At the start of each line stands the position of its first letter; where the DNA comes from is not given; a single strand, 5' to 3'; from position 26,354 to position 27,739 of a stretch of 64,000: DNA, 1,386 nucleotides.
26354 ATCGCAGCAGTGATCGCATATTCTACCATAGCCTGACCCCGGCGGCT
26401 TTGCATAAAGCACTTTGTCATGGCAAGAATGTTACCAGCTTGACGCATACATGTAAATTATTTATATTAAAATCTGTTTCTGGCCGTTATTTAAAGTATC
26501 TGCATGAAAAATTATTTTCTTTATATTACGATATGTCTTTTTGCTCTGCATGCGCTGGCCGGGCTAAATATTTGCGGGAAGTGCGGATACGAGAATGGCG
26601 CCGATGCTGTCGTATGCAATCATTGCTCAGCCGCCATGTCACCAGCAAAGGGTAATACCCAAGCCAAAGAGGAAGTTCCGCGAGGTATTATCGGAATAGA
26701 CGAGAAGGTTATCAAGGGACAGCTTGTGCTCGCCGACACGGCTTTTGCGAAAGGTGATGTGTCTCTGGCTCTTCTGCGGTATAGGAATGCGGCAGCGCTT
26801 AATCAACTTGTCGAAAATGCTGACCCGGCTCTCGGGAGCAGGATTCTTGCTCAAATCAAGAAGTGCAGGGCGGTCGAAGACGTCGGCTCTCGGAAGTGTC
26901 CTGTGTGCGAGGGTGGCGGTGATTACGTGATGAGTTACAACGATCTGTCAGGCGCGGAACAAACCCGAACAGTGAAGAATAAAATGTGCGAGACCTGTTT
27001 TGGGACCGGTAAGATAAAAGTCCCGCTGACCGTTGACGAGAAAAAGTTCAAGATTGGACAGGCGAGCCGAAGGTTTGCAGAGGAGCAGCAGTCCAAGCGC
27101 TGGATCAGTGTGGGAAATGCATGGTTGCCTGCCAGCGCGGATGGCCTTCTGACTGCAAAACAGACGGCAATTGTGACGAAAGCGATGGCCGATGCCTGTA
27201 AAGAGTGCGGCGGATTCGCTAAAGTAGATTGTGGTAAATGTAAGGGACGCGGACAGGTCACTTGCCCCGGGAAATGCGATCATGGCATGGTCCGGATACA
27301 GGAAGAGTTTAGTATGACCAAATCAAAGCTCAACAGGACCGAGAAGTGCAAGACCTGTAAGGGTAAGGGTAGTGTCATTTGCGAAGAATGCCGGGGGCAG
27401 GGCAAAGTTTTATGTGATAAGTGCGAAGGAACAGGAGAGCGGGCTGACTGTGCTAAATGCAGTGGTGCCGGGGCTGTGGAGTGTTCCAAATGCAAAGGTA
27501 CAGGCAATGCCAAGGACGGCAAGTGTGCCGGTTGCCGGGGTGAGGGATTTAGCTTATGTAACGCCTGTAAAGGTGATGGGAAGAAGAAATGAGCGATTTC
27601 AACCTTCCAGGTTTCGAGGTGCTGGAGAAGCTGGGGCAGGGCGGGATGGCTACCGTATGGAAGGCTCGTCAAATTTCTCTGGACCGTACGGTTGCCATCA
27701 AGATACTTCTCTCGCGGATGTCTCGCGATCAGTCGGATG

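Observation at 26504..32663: Translationally coupled trio: exported poly-CxxCxGxG protein, LRR receptor-type Ser/Thr kinase, B12-binding radical SAM enzyme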

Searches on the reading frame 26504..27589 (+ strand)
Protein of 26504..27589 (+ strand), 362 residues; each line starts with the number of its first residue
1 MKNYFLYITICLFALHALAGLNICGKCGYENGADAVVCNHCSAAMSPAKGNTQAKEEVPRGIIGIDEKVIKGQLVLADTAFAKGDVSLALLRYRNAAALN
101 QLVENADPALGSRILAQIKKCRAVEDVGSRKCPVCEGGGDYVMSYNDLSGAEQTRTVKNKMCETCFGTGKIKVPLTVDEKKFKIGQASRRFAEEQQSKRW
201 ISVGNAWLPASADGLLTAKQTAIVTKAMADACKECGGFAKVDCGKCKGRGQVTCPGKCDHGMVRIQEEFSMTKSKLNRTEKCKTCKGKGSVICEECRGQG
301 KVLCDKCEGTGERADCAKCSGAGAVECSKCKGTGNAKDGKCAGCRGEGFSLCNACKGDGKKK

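Call 3: search_protein_families(library=pfam, proteins=[window:26504-27589:+], max_evalue=0.01)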
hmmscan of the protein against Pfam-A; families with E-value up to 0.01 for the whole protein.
window:26504-27589:+ (362 aa): 3 families
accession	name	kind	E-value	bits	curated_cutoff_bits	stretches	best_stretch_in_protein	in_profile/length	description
PF00684.25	DnaJ_CXXCXGXG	-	5.8e-06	26.9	32.7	0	129-171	15-53/65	DnaJ central domain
PF25436.1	BSD2_CRD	-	0.00027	21.5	27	2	290-311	2-23/69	BSD2 cysteine rich domain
PF13240.11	Zn_Ribbon_1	-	0.0014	18.8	25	1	24-43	2-21/23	zinc-ribbon domain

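Call 4: search_protein_families(library=ncbifam, proteins=[window:26504-27589:+], max_evalue=0.01)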
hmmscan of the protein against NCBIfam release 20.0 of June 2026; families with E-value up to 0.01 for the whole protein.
window:26504-27589:+ (362 aa): 0 families

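Call 15: find_homologous_proteins(query=window:26504-27589:+, max_evalue=0.001)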
Query window:26504-27589:+ (362 aa): 9 proteins with E <= 0.001 among 3636 candidates.
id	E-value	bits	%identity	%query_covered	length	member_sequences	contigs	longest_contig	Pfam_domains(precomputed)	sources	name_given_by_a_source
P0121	6.4e-240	814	100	100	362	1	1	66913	-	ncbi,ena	-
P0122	1.1e-168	579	72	99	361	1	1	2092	-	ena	-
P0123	1.8e-71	260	40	94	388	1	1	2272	-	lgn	-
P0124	2.3e-71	259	40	96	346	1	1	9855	PF00684.26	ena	-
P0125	1.6e-66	243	40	94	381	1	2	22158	PF00684.26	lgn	-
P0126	3.8e-59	219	39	94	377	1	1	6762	PF00684.26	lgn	-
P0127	5.0e-59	219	34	94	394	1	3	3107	-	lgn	-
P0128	2.5e-6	45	28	60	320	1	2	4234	PF23733.3,PF00684.26,PF25436.1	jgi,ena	-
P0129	6.9e-4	37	32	36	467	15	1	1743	PF25436.1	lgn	-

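Call 16: find_encoding_contigs(protein=P0125, flank=10000, max_places=2)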
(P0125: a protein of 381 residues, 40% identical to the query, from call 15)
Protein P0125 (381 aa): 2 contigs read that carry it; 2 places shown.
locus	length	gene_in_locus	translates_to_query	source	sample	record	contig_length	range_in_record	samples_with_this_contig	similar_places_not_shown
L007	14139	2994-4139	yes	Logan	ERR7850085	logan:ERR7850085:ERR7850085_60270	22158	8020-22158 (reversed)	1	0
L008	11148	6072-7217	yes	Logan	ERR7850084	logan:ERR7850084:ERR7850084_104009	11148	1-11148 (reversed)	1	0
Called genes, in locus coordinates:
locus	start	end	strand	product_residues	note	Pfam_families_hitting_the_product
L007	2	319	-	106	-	?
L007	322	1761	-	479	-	-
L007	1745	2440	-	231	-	PF07811:TadE (weak)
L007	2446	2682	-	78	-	PF04964:Flp_Fap (weak)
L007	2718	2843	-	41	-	-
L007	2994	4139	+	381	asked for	PF00684:DnaJ_CXXCXGXG (weak)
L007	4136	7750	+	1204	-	PF00069:Pkinase, PF03109:ABC1 (faint), PF07714:PK_Tyr_Ser-Thr, PF12799:LRR_4 (faint)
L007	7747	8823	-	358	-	PF01008:IF-2B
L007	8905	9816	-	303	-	PF02517:Rce1-like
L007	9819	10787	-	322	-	PF00535:Glycos_transf_2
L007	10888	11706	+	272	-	PF02540:NAD_synthase (weak)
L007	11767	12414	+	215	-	PF00440:TetR_N, PF17932:TetR_C_24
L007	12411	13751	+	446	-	PF02321:OEP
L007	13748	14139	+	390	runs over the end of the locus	PF25917:BSH_RND, PF25973:BSH_CzcB, PF25954:Beta-barrel_RND_2, PF25989:YknX_C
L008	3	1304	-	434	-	?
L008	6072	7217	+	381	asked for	PF00684:DnaJ_CXXCXGXG (weak)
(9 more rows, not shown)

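Call 17: find_encoding_contigs(protein=P0124, flank=10000, max_places=2)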
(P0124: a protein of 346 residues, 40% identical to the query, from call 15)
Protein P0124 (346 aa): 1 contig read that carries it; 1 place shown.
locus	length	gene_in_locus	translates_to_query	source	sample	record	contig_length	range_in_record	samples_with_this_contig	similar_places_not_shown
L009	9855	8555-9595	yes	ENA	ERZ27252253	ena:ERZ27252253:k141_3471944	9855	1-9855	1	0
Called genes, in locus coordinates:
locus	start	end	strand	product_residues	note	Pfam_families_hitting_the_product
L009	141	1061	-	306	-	PF00482:T2SSF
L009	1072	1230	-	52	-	-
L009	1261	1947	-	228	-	PF00482:T2SSF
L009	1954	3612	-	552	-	PF16697:Yop-YscD_cpl, PF00498:FHA, PF00437:T2SSE, PF27713:UCP018868 (faint)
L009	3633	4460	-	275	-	PF08666:SAF (weak), PF16976:RcpC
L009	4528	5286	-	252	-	-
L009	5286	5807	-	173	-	-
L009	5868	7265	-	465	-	-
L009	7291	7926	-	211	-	-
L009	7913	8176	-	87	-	PF04964:Flp_Fap (weak)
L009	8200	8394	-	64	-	-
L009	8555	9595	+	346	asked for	PF00684:DnaJ_CXXCXGXG (faint)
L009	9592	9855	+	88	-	?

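Call 18: find_encoding_contigs(protein=P0126, flank=10000, max_places=2)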
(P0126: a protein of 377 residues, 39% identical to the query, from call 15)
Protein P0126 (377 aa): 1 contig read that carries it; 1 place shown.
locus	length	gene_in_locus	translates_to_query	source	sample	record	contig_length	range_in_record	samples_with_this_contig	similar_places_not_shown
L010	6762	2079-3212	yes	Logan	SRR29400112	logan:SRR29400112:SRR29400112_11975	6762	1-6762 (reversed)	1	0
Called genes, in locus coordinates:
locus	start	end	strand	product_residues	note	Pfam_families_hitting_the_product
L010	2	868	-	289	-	?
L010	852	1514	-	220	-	PF07811:TadE (weak)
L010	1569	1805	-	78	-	PF04964:Flp_Fap (weak)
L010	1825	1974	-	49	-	-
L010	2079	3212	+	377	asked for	PF00684:DnaJ_CXXCXGXG (faint)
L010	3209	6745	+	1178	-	PF00069:Pkinase, PF03109:ABC1 (faint), PF07714:PK_Tyr_Ser-Thr, PF12799:LRR_4 (faint)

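Call 23: find_related_loci(query=A2, collection=genome_contigs, flank=10000)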
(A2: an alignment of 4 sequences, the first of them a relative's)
Query A2 (362 aa) in genome_contigs; peptide patterns used: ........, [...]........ (x = any residue, [..] = any of these).
100 stretches matched a pattern; 10 encode a relative of the query (tblastn E <= 1e-3); 10 distinct loci.
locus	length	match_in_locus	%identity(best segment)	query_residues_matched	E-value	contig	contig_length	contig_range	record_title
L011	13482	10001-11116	36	8-362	2e-71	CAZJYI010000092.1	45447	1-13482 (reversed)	MAG TPA_asm: uncultured Victivallales bacterium isolate binchicken_co97_160 genome assembly, contig: NODE_3152_length_45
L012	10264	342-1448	35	5-362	2e-68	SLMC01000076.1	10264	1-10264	MAG: Kiritimatiellae bacterium isolate CSSed165cm_338 CSSed16-5cm-24994, whole genome shotgun sequence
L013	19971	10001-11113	35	2-361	1e-67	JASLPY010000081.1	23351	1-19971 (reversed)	MAG: Kiritimatiellia bacterium isolate Arabian11_MAG_70 NODE_81_length_23351_cov_7.359156, whole genome shotgun sequence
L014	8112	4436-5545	33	8-361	7e-59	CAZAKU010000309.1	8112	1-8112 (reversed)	MAG TPA_asm: uncultured Lentisphaerales bacterium isolate SRP163645_co1_218 genome assembly, contig: k141_8913400, whole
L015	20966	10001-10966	36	7-361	3e-58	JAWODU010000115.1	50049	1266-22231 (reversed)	MAG: Kiritimatiellia bacterium isolate BLK5-2.bin.47 k191_541360, whole genome shotgun sequence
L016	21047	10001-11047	37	23-362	8e-68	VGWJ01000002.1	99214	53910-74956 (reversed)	MAG: Lentisphaerae bacterium isolate M_DeepCast_400m_m2_230 M_DeepCast_400m_m2_230_Ga0194112_10000124, whole genome shot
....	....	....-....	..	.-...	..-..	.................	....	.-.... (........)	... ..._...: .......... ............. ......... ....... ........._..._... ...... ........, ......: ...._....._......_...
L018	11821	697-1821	33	8-360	7e-51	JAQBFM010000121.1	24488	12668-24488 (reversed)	MAG: Lentisphaerales bacterium isolate MAG_440_bin-20 440_bin-20_ctg-121, whole genome shotgun sequence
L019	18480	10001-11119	31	5-360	2e-50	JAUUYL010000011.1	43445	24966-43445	MAG: Lentisphaerota bacterium isolate CSMAG_166 CSMAG_166_k127_16935756_length_43445_cov_11.0074, whole genome shotgun s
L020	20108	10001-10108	44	23-58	4e-6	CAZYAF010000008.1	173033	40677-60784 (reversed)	MAG TPA_asm: uncultured Acidobacteriota bacterium isolate SRP068000_co3_527 genome assembly, contig: NODE_21_length_1730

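Call 38: predict_structure(alignment_id=A1)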
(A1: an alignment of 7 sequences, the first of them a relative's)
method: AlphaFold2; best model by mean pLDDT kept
length: 362 residues; sequences in the alignment: 7
mean_pLDDT: 77.3   pTM: 0.63
mean pLDDT of the five models: 77.3, 67.5, 57.5, 55.5, 55.0
residues with pLDDT >= 90: 46; 70-90: 233; 50-70: 50; < 50: 33
segments of 3 or more residues with pLDDT < 50: 1-9, 11-19, 48-62
pLDDT, mean of each block of 10 residues (from residue 1): 48 42 63 73 60 34 72 92 90 92 79 88 77 79 65 69 84 80 86 89 87 82 87 83 86 77 68 61 77 85 88 90 90 85 84 89 79
secondary structure, 60 per line:
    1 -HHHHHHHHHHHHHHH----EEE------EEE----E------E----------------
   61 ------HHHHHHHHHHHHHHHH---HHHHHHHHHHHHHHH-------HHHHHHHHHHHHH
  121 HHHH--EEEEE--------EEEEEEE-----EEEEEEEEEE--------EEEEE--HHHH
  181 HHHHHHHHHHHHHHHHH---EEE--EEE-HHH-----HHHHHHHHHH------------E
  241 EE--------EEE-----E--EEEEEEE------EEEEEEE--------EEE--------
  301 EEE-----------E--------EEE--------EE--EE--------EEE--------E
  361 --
elements in order: H2-16 E21-23 E30-32 H67-82 H86-100 H108-124 E127-131 E140-146 E152-161 E170-174 H177-197 E201-203 E206-208 H218-227 E240-242 E251-253 E262-268 E275-281 E290-292 E301-303 E324-326 E349-351

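Call 43: fold_search(model_id=the predicted structure, library=pdb)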
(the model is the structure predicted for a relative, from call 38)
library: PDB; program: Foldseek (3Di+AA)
matches with E <= 10: 225; with E <= 0.001: 0
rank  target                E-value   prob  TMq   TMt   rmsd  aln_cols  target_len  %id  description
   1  6ekb                  3.1e-02  1.00  0.13  0.63   6.3        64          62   31  Crystal structure of the BSD2 homolog of Arabidopsis thaliana (released 2017-12-06)
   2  6ekc_B1               4.6e-02  1.00  0.12  0.56   9.6        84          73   26  Crystal structure of the BSD2 homolog of Arabidopsis thaliana bound to the octameric assembly of RbcL from Thermosyne (released 2017-12-06)
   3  7zhs_H                6.1e-02  0.14  0.08  0.16  21.9       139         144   18  3D reconstruction of the cylindrical assembly of DnaJA2 delta G/F by imposing D5 symmetry (released 2023-07-26)
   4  7zhs_E                6.1e-02  0.13  0.08  0.16  21.9       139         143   18  3D reconstruction of the cylindrical assembly of DnaJA2 delta G/F by imposing D5 symmetry (released 2023-07-26)
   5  7zhs_A                8.2e-02  0.35  0.07  0.10  10.4        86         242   27  3D reconstruction of the cylindrical assembly of DnaJA2 delta G/F by imposing D5 symmetry (released 2023-07-26)
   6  3ld0_2                4.0e-01  0.85  0.08  0.49   8.9        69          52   19  Crystal structure of B.licheniformis Anti-TRAP protein, an antagonist of TRAP-RNA interactions (released 2010-02-23)
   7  2bx9_A                8.3e-01  0.97  0.08  0.50   1.5        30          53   33  Crystal structure of B.subtilis Anti-TRAP protein, an antagonist of TRAP-RNA interactions (released 2005-11-30)
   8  4apo_A                1.2e+00  0.90  0.14  0.35   3.3        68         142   18  AIP TPR domain in complex with human Tomm20 peptide (released 2013-01-23)
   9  5lb7_B                1.3e+00  0.82  0.14  0.61   3.6        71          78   15  Complex structure between p60N/p80C katanin and a peptide derived from ASPM (released 2017-04-26)
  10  4ywf                  1.3e+00  0.44  0.13  0.14   8.1        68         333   15  AbyA5 (released 2016-06-29)
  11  7qh7_Y                1.4e+00  0.06  0.09  0.16  19.3       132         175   12  Cryo-EM structure of the human mtLSU assembly intermediate upon MRM2 depletion - class 4 (released 2022-05-18)
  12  6zm5_Y                1.4e+00  0.04  0.09  0.16  21.2       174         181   13  Human mitochondrial ribosome in complex with OXA1L, mRNA, A/A tRNA, P/P tRNA and nascent polypeptide (released 2021-01-13)
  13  3gw6_D                1.4e+00  0.04  0.09  0.12  19.4       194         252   12  Intramolecular Chaperone (released 2010-02-02)
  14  4aif_A                1.5e+00  0.87  0.14  0.35   3.2        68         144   18  AIP TPR domain in complex with human Hsp90 peptide (released 2013-01-23)
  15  6gb2_B2               1.5e+00  0.04  0.09  0.16  20.7       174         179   13  Unique features of mammalian mitochondrial translation initiation revealed by cryo-EM. This file contains the 39S rib (released 2018-08-08)
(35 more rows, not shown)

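Call 46: search_protein_representatives(alignment_id=A1)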
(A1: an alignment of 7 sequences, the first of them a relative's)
Query: 7 sequences, 364 profile positions. Proteins with E-value up to 0.001 (for the whole library): 4481; up to 1e-10: 658; up to 1e-30: 205. The best 150 are listed.
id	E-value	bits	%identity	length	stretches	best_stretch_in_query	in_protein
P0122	6.6e-156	535.7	-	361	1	1-364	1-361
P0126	1.7e-148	511.4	-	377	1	1-363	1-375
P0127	1.3e-143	495.2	-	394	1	2-363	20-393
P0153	7.8e-127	440.1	-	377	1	7-363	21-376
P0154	1.5e-115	403.0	-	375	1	4-364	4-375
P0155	3.3e-115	401.8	-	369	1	12-364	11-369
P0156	3.2e-111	388.7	-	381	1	3-363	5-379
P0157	3.6e-110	385.3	-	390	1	8-363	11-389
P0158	7.3e-110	384.3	-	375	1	18-364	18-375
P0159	5.1e-108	378.2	-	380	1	5-364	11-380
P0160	1.3e-107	376.9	-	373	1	11-363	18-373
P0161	3.1e-106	372.3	-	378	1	14-363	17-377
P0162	1.5e-105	370.1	-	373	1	13-364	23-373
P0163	2.9e-105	369.1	-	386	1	6-364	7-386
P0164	6.8e-105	367.9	-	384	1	8-363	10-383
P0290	2.3e-61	224.7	-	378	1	10-361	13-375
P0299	1.0e-58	215.9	-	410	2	13-316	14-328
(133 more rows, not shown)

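Call 47: find_encoding_contigs(protein=P0290, flank=10000, max_places=2)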
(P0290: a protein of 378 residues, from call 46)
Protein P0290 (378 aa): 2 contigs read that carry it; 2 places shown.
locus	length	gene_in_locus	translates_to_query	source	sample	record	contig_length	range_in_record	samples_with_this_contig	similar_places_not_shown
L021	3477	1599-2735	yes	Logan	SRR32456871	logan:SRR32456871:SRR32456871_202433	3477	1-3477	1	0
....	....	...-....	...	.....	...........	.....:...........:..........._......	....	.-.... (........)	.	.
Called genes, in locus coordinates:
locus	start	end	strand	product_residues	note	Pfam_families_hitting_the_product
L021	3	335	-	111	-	?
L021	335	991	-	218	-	PF07811:TadE (weak)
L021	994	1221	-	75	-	-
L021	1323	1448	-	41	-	-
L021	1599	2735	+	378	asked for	-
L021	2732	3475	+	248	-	?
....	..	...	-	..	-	-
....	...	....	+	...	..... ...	-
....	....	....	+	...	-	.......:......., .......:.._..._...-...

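Call 51: find_encoding_contigs(protein=P0299, flank=10000, max_places=2)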
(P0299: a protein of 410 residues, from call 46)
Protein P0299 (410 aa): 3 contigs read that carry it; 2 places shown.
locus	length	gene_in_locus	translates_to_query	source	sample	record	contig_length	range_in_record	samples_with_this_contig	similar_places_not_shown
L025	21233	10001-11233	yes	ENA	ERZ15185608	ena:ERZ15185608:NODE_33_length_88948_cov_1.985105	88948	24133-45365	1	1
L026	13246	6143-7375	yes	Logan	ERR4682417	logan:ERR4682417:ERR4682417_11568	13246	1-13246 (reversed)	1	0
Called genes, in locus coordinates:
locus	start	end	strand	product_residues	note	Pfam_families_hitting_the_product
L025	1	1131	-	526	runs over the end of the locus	PF13541:ChlI, PF00158:Sigma54_activat (faint), PF01078:Mg_chelatase, PF07728:AAA_5, PF00493:MCM (weak), PF13335:Mg_chelatase_C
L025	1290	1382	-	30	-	-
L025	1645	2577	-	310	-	PF00482:T2SSF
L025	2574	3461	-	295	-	PF00482:T2SSF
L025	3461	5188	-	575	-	PF16697:Yop-YscD_cpl (faint), PF00498:FHA (faint), PF00437:T2SSE, PF27713:UCP018868 (weak)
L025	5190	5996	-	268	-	PF16976:RcpC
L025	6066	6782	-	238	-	-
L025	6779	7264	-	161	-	-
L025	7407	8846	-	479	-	PF13400:Tad (weak)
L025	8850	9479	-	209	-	-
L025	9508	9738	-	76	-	-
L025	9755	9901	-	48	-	-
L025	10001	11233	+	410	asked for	PF00684:DnaJ_CXXCXGXG (faint)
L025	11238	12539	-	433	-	PF00202:Aminotran_3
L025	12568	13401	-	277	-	PF00106:adh_short (weak), PF13561:adh_short_C2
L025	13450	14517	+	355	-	PF02445:NadA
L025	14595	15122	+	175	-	PF07638:Sigma70_ECF (weak), PF04542:Sigma70_r2, PF08281:Sigma70_r4_2, PF04545:Sigma70_r4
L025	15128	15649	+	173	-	PF02922:CBM_48 (weak), PF16561:AMPK1_CBM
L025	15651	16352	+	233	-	-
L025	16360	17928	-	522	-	PF03853:YjeF_N, PF01256:Carb_kinase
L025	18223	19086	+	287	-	PF04055:Radical_SAM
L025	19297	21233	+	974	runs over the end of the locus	PF08471:Ribonuc_red_2_N, PF02867:Ribonuc_red_lgC, PF12637:TSCPD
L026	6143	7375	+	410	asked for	PF00684:DnaJ_CXXCXGXG (faint)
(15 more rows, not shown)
